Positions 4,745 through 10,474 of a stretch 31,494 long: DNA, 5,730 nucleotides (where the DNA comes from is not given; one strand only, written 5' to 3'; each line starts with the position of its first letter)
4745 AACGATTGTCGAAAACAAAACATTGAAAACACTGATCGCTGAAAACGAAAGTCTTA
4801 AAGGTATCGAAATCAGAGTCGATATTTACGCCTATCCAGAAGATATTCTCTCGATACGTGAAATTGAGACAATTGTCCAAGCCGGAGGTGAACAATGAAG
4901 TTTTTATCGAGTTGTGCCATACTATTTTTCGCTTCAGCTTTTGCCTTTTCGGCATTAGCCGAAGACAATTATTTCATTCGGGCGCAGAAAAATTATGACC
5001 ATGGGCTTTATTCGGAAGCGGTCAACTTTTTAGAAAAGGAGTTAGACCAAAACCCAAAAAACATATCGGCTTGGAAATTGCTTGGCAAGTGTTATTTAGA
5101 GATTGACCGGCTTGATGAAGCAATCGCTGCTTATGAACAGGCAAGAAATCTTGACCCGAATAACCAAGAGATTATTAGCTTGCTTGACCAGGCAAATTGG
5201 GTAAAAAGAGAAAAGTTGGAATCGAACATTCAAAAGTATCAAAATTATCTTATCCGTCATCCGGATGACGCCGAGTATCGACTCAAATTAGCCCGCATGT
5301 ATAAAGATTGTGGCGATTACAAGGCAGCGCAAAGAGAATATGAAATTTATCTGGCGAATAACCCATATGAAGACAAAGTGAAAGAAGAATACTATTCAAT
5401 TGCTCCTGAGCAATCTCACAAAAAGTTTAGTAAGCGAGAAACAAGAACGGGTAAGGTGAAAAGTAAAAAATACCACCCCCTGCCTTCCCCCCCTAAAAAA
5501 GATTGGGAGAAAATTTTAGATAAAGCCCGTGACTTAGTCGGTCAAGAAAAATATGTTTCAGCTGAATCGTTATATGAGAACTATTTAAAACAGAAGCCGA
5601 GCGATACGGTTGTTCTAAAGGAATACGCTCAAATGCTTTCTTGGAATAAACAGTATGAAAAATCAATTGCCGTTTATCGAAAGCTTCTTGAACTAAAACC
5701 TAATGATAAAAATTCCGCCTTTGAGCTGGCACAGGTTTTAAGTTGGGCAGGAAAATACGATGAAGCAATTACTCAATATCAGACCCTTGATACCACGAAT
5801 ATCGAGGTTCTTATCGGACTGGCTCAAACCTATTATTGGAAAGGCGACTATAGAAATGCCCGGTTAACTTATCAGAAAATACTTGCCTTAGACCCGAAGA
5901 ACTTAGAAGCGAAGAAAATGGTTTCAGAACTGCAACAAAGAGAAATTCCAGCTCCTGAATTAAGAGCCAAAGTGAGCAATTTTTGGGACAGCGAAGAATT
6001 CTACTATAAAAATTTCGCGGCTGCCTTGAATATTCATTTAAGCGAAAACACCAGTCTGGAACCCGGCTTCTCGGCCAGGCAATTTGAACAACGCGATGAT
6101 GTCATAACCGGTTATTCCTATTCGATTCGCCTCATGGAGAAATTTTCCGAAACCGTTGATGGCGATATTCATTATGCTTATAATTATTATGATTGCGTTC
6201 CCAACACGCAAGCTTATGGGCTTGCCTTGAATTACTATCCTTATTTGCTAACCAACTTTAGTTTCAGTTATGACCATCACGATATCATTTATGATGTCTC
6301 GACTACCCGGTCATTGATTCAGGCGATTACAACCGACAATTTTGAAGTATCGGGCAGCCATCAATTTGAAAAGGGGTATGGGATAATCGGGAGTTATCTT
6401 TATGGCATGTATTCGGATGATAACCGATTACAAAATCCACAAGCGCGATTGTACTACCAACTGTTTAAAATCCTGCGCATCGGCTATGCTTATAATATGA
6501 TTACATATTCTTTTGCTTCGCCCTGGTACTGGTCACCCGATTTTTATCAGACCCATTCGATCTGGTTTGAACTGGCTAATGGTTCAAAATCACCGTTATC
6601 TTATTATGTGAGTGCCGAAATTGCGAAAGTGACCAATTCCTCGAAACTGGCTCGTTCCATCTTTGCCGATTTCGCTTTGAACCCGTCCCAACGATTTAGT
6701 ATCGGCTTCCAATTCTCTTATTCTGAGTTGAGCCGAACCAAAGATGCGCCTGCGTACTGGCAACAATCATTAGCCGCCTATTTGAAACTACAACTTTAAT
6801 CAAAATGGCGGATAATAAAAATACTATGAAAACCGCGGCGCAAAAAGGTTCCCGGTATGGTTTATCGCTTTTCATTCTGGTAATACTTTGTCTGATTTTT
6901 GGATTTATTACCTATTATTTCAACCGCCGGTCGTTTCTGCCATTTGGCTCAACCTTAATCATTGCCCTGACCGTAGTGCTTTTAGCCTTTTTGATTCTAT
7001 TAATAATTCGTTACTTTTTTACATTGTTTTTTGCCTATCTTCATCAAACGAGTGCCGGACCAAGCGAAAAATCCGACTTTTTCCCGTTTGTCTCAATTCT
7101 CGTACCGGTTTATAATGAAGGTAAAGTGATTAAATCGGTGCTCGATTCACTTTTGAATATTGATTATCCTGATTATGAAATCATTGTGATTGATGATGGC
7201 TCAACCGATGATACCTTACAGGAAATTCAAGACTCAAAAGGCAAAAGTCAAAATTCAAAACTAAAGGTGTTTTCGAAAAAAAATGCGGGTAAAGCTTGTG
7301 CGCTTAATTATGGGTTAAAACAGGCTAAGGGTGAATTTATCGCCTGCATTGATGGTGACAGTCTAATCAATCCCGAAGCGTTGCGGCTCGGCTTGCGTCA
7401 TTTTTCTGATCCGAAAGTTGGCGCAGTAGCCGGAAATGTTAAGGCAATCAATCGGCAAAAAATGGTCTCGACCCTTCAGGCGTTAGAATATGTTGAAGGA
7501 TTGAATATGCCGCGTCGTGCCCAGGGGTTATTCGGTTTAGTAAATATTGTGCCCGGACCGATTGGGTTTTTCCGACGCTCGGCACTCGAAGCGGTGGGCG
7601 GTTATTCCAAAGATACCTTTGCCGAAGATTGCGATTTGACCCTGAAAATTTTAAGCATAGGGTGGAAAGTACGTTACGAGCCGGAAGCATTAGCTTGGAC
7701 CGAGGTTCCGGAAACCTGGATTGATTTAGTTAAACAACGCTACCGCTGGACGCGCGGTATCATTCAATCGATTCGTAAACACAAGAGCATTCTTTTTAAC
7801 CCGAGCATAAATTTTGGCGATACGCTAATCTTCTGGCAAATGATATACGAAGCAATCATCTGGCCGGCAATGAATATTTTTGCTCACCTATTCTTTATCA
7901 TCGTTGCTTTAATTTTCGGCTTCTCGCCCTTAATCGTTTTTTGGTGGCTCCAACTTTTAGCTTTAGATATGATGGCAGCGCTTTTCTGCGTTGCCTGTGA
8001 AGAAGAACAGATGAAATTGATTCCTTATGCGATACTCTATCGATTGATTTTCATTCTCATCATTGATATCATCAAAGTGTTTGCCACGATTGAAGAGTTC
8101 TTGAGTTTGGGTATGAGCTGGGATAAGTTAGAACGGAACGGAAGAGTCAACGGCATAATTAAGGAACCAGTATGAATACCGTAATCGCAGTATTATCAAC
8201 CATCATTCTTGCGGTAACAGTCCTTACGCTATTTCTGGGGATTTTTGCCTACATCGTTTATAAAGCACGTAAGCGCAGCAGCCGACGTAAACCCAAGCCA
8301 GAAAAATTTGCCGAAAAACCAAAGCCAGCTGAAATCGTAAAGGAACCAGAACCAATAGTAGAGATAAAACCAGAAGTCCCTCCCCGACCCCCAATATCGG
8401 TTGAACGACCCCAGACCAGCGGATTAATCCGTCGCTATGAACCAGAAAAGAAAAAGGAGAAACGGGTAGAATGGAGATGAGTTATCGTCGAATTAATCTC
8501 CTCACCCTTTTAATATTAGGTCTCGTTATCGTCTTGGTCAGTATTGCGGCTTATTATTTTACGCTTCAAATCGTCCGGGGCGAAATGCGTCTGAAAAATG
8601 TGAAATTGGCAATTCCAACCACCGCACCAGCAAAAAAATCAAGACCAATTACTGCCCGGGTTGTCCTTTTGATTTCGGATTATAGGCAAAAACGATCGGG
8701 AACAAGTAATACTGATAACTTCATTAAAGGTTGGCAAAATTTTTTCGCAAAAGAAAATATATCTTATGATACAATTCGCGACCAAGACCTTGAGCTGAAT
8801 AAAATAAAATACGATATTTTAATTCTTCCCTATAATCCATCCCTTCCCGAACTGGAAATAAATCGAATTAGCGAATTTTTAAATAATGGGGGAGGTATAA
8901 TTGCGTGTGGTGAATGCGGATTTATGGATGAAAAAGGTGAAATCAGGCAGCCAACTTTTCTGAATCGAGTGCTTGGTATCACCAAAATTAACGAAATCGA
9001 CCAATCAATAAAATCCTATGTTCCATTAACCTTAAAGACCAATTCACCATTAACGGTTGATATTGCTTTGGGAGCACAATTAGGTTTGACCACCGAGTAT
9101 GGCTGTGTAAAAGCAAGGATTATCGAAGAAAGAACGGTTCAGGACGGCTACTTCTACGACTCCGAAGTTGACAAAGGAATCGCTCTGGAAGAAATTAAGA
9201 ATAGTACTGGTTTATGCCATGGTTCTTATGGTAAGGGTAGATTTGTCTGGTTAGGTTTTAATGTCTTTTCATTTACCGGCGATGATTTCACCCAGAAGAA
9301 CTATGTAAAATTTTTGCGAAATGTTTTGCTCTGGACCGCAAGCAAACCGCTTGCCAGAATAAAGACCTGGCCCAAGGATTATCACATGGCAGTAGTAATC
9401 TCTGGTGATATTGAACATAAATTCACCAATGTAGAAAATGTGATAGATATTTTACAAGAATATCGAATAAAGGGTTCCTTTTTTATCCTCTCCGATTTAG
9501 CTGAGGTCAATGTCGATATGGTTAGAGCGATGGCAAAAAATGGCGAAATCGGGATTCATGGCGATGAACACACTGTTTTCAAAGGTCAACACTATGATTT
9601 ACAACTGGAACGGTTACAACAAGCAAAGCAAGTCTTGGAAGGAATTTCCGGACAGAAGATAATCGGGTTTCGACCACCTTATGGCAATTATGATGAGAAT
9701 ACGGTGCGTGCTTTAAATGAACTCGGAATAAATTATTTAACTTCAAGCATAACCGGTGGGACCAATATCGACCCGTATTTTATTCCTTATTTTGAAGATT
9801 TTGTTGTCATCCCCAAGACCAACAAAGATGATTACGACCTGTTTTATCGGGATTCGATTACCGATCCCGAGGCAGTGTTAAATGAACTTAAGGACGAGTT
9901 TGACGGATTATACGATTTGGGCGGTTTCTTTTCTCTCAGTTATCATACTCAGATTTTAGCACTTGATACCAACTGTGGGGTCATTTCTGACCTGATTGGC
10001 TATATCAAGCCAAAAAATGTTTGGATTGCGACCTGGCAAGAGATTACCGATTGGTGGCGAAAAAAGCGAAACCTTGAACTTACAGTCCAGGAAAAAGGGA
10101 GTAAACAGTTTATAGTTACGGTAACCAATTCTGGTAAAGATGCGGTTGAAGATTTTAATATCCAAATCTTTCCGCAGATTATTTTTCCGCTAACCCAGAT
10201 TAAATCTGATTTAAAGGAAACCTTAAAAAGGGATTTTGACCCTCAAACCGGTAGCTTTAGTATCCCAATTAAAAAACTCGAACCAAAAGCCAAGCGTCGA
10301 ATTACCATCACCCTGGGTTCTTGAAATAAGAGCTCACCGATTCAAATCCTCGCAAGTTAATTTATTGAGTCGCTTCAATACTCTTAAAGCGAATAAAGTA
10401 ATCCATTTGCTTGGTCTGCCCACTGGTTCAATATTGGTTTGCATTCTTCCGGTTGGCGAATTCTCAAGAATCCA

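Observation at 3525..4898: KaiC-like ATPase fused to a degenerate GGDEF domain, resembling BcsE but with intact Walker motifs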

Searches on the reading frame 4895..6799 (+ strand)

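Call 3: search_protein_families(library=pfam, proteins=[window:4895-6799:+], max_evalue=0.01)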
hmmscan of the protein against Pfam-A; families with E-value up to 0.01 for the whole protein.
window:4895-6799:+ (634 aa): 24 families
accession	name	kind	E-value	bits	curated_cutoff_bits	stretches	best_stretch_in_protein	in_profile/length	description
PF14559.12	TPR_19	-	4.8e-30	104.1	25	4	36-97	4-65/68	Tetratricopeptide repeat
PF13428.12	TPR_14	-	1.1e-24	84.9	23.5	1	59-94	3-38/44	Tetratricopeptide repeat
PF07719.23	TPR_2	-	1.1e-23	81.8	27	2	59-90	3-34/34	Tetratricopeptide repeat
PF23914.1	TPR_CcmH_CycH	-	1.5e-19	70.9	42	2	47-161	40-156/158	Cytochrome c-type biogenesis protein H TPR domain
PF13432.12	TPR_16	-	8.2e-19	68.2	32.7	2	34-89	8-63/65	Tetratricopeptide repeat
PF12895.13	ANAPC3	-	7e-18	65.1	27.2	3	7-82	7-81/82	Anaphase-promoting complex, cyclosome, subunit 3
PF00515.34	TPR_1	-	4.5e-17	61.5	27.8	2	58-90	2-34/34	Tetratricopeptide repeat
PF13431.12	TPR_17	-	5.6e-16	57.9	24.4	2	46-78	2-34/34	Tetratricopeptide repeat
PF13181.12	TPR_8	-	1.2e-14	53.6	25.7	1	59-90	3-34/34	Tetratricopeptide repeat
PF13414.12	TPR_11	-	1.5e-13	50.6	26.8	2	65-93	2-30/42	TPR repeat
PF13424.12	TPR_12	-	2.1e-13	50.7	30.1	2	38-87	25-75/77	Tetratricopeptide repeat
PF13176.12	TPR_7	-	1.2e-12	47.3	27.9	0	59-91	1-35/36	Tetratricopeptide repeat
PF24575.1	TPR_Slam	-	5.9e-12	46.4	35.2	1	216-294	24-103/104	Surface lipoprotein assembly modifier, N-terminal TPR repeats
PF13371.12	TPR_9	-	1.1e-10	41.8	35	1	105-159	8-62/73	Tetratricopeptide repeat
PF13174.12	TPR_6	-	6.5e-10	39.4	26.3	0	305-335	2-32/33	Tetratricopeptide repeat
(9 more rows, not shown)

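Call 6: search_protein_families(library=ncbifam, proteins=[window:4895-6799:+], max_evalue=0.01)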
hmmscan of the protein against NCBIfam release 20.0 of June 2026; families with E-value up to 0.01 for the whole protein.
window:4895-6799:+ (634 aa): 25 families
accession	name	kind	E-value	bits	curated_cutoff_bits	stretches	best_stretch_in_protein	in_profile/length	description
TIGR02917.1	PEP_TPR_lipo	equivalog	3.3e-24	84.8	312.2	2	37-159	547-668/899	XrtA/PEP-CTERM system TPR-repeat protein PrsT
NF040959.1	MamA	equivalog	1e-19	70.8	200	2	9-162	22-175/204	magnetosome protein MamA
TIGR02552.1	LcrH_SycD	equivalog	1.2e-13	51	104.8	2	251-342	31-125/136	SycD/LcrH family type III secretion system chaperone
TIGR03939.1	PGA_TPR_OMP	equivalog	1.5e-11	43.3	366.65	2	223-387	72-242/800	poly-beta-1,6 N-acetyl-D-glucosamine export porin PgaA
NF047371.1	FlcA_CTERM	equivalog_domain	2.3e-11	42.9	300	1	215-298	166-256/646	periplasmic flagellar collar protein FlcA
NF033920.0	C39_PA2778_fam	equivalog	2.6e-11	43.4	150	1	184-294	136-246/255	PA2778 family cysteine peptidase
NF033758.1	gliding_GltE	equivalog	1.2e-10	40.9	225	2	30-94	263-327/411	adventurous gliding motility TPR repeat lipoprotein GltE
TIGR02521.1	type_IV_pilW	equivalog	2.5e-09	37.1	154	1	35-93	43-101/234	type IV pilus biogenesis/stability protein PilW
NF033762.1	social_mot_Tgl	equivalog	2.7e-09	36.7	225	2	33-94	41-103/252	social motility TPR repeat lipoprotein Tgl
NF052230.1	T9SS_PorE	exception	2.7e-09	35.9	600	2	107-176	72-141/648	PorE family type IX secretion system protein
NF008520.0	PRK11447.1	equivalog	3e-09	35.3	858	1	30-301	276-558/1157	cellulose synthase complex outer membrane protein BcsC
NF052400.1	M48_BAM_BepA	equivalog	6.8e-09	35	570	2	27-160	311-444/483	beta-barrel assembly-enhancing protease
NF052415.1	T3SS_chap_SctY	equivalog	2.1e-08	34.6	70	1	55-154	4-105/106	type III secretion apparatus assembly chaperone SctY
NF047507.1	TPR_BatC_Lepto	exception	1.1e-07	31.5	175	1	251-350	37-143/214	TPR repeat-containing protein BatC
NF042912.1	Amuc_1098_fam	equivalog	1.1e-07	30.3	750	1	244-348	95-200/805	Amuc_1098 family type IV pilus outer membrane protein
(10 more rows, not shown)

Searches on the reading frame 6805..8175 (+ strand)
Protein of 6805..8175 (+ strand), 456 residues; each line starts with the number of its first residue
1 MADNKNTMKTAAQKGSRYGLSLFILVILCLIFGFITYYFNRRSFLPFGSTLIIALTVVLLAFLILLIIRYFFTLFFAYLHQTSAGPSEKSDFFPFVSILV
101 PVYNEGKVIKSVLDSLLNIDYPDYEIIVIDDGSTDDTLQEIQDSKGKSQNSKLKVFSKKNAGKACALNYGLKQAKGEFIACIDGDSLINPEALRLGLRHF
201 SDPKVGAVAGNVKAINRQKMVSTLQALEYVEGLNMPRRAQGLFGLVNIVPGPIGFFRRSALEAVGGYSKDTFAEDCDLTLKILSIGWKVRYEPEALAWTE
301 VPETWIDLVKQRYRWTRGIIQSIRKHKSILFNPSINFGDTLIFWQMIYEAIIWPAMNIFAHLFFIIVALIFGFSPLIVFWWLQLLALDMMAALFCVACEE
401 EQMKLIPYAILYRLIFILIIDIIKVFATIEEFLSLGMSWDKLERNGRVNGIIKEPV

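Call 3: search_protein_families(library=pfam, proteins=[window:6805-8175:+], max_evalue=0.01)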
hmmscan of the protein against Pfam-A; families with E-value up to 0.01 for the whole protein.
window:6805-8175:+ (456 aa): 6 families
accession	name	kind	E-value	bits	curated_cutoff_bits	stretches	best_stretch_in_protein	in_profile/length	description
PF13641.12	Glyco_tranf_2_3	-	4.5e-36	125.4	27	1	96-318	3-230/230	Glycosyltransferase like family 2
PF00535.33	Glycos_transf_2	-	2e-34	119.4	23.3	1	97-264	1-167/168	Glycosyl transferase family 2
PF13632.12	Glyco_trans_2_3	-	3.5e-30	105.7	27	1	179-381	2-188/198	Glycosyl transferase family group 2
PF13506.12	Glyco_transf_21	-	2.3e-16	60.2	21.7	1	163-317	18-174/174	Glycosyl transferase family 21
PF10111.15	Glyco_tranf_2_2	-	2.3e-10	40.9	27.3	1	97-193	1-99/276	Glycosyltransferase like family 2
PF03142.21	Chitin_synth_2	-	4.8e-09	35.8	27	1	170-272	196-300/527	Chitin synthase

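Call 6: search_protein_families(library=ncbifam, proteins=[window:6805-8175:+], max_evalue=0.01)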
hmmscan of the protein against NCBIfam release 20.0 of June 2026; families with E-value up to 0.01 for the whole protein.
window:6805-8175:+ (456 aa): 36 families (the best 25 are shown)
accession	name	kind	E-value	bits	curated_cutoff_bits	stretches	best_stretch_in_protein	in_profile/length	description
TIGR03937.1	PgaC_IcaA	equivalog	1.6e-70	238.1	422.3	1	58-377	11-326/407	poly-beta-1,6-N-acetyl-D-glucosamine synthase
TIGR03965.1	mycofact_glyco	equivalog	1e-33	116.9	280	1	91-328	72-309/467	mycofactocin biosynthesis glycosyltransferase MftF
TIGR04242.1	nodulat_NodC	equivalog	1.2e-33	116.7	550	1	74-428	26-383/395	chitooligosaccharide synthase NodC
TIGR03111.1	glyc2_xrt_Gpos1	hypoth_equivalog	4.9e-30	104.7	363.95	1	60-377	15-349/439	TIGR03111 family XrtG-associated glycosyltransferase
TIGR03030.1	CelA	equivalog_domain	8.8e-29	100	699.1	2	255-377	313-422/714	UDP-forming cellulose synthase catalytic subunit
NF041875.1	EPS_EpsD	equivalog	6.4e-24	84.9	370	1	96-316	1-224/325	exopolysaccharide biosynthesis glycosyltransferase EpsD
NF008558.0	PRK11498.1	equivalog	6.9e-22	77.2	992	1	38-376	215-545/872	UDP-forming cellulose synthase catalytic subunit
NF038299.1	EPS_HpsN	equivalog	8.8e-20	70.9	425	1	94-226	1-131/317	hormogonium polysaccharide biosynthesis glycosyltransferase HpsN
NF007482.0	PRK10073.1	equivalog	9.5e-20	70.9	423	1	94-192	6-102/334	glycosyltransferase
NF047683.1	TeichurnBiosyTuaG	equivalog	2.7e-19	69.8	400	1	94-199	6-110/252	teichuronic acid biosynthesis protein TuaG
TIGR04283.1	glyco_like_mftF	equivalog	3.9e-18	65.9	182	1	96-286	1-173/221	TIGR04283 family arsenosugar biosynthesis glycosyltransferase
NF053846.1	glyco_with_XrtP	equivalog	5.4e-18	64.9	520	1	55-383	4-362/440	XrtP-associated glycosyltransferase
NF050050.1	ProtGlycPglI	equivalog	1.2e-15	57.6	500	1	93-198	1-106/306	GalNAc(5)-diNAcBac-PP-undecaprenol beta-1,3-glucosyltransferase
NF053739.1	GlytfEpsEBac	equivalog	3.9e-15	55.5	450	1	94-199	1-106/265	glycosyltransferase EpsE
NF038302.1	EPS_HpsE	equivalog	7.3e-15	54.7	300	1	97-215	4-127/307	hormogonium polysaccharide biosynthesis glycosyltransferase HpsE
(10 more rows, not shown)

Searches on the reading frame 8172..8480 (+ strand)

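Call 3: search_protein_families(library=pfam, proteins=[window:8172-8480:+], max_evalue=0.01)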
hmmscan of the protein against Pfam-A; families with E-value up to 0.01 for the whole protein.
window:8172-8480:+ (102 aa): 1 family
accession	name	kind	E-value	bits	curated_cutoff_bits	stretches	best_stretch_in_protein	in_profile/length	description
PF05038.18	Cytochrom_B558a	-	0.00037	20.6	25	1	3-82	94-167/184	Cytochrome Cytochrome b558 alpha-subunit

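Call 6: search_protein_families(library=ncbifam, proteins=[window:8172-8480:+], max_evalue=0.01)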
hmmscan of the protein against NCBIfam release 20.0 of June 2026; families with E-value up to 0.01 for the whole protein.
window:8172-8480:+ (102 aa): 0 families

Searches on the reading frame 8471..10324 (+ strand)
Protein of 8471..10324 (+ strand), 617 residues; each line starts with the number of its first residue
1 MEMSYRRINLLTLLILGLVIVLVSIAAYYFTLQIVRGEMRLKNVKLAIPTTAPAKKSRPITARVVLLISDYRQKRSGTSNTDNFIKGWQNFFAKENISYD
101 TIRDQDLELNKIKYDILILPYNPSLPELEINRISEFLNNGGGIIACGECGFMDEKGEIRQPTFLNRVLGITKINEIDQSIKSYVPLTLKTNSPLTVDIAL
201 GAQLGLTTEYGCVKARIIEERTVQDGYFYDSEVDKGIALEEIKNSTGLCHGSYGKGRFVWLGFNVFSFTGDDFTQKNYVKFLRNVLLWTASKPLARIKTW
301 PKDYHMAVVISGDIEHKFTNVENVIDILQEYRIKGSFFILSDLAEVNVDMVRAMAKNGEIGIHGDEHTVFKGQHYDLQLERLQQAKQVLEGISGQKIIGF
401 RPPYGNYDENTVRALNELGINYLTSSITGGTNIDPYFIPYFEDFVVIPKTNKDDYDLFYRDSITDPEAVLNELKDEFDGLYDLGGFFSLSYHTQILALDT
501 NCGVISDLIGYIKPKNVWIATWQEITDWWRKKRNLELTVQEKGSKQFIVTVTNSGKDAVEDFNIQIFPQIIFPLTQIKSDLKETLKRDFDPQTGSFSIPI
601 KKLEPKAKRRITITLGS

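Call 3: search_protein_families(library=pfam, proteins=[window:8471-10324:+], max_evalue=0.01)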
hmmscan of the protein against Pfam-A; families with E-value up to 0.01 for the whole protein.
window:8471-10324:+ (617 aa): 4 families
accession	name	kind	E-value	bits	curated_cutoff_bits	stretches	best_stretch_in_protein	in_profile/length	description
PF01522.26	Polysacc_deac_1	-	3.7e-20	72.6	23.1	1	319-422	19-123/124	Polysaccharide deacetylase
PF08532.16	Glyco_hydro_42M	-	2.1e-05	24.6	25.8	1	77-178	24-124/207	Beta-galactosidase trimerisation domain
PF10096.14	DUF2334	-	8.5e-05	22.7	26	1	348-495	56-190/203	Uncharacterized protein conserved in bacteria (DUF2334)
PF09822.16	ABC_transp_aux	-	0.0099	15.6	34.7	0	79-153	16-86/288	ABC-type uncharacterized transport system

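Call 6: search_protein_families(library=ncbifam, proteins=[window:8471-10324:+], max_evalue=0.01)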
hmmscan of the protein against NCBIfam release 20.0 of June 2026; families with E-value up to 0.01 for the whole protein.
window:8471-10324:+ (617 aa): 9 families
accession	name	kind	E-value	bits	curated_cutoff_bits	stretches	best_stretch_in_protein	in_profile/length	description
TIGR02764.1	spore_ybaN_pdaB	equivalog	1.2e-16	61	237.4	1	308-423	8-124/191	polysaccharide deacetylase family sporulation protein PdaB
TIGR03006.1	pepcterm_polyde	equivalog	6e-14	51.8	276.2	1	319-439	34-156/272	XrtA system polysaccharide deacetylase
TIGR02884.1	spore_pdaA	equivalog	1.3e-11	44.6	298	1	320-423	51-156/224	delta-lactam-biosynthetic de-N-acetylase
TIGR03212.1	uraD_N-term-dom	equivalog_domain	1.3e-11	44.1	424.6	1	338-533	96-295/297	allantoinase PuuE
NF045821.1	PgAcgDacpgdA1_Bac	equivalog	8.3e-10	38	400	1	321-413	103-196/282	peptidoglycan-N-acetylglucosamine deacetylase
TIGR02873.1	spore_ylxY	hypoth_equivalog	3.8e-09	36.2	391.5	1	320-421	99-201/268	probable sporulation protein, polysaccharide deacetylase family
TIGR04243.1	nodulat_NodB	equivalog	4.9e-09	36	240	1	318-427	14-125/197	chitooligosaccharide deacetylase NodB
NF045820.1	PgAcgDacpgdA_Strep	equivalog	5.9e-06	25.4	800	1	313-410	275-373/463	peptidoglycan-N-acetylglucosamine deacetylase PgdA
NF045822.1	PgAcgDacpgdA2_Bac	equivalog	0.00059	19.2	400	1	317-407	82-171/274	peptidoglycan-N-acetylglucosamine deacetylase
